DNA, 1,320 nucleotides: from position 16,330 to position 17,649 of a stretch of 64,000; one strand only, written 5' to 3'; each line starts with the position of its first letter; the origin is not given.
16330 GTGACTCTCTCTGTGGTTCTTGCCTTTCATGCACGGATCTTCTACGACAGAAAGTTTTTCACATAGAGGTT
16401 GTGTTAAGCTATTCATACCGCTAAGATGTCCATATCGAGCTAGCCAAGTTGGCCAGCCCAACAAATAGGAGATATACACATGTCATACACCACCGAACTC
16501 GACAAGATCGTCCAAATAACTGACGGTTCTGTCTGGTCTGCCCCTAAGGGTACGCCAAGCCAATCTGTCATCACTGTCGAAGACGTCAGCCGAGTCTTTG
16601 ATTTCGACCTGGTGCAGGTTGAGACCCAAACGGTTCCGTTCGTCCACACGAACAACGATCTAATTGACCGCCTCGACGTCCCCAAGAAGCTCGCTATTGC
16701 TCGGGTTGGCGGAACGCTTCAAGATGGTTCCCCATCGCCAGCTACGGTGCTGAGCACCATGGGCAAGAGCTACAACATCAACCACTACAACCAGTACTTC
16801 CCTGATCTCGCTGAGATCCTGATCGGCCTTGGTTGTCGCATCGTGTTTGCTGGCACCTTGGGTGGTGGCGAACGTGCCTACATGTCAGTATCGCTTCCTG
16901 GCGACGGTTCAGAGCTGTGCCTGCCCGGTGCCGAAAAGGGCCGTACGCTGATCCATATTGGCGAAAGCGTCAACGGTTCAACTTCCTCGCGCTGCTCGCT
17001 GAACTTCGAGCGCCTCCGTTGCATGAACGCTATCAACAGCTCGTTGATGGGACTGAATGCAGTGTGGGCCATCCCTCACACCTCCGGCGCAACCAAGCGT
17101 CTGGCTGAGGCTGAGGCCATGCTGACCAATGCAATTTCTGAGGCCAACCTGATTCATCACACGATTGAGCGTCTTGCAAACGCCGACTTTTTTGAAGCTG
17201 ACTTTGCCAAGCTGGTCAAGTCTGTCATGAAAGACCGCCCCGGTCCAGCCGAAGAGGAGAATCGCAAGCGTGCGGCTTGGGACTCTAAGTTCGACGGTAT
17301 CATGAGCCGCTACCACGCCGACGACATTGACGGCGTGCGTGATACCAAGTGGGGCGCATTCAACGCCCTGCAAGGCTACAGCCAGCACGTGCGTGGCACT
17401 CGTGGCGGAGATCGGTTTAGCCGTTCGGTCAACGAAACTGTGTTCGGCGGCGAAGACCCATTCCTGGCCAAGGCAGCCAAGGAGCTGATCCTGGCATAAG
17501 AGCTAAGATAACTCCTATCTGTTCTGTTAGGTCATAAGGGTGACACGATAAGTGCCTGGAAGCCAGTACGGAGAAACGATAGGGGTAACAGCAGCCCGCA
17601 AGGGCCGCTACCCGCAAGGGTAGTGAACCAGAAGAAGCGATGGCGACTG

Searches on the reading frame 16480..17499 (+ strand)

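Call 13: search_protein_families(library=pfam, proteins=[window:16480-17499:+], max_evalue=0.01)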
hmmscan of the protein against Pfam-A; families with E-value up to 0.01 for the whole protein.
window:16480-17499:+ (339 aa): 1 family
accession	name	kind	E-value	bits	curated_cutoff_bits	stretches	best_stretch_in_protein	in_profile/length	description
PF06067.16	DUF932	-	5.4e-25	88.9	23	1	91-311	2-216/227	Domain of unknown function (DUF932)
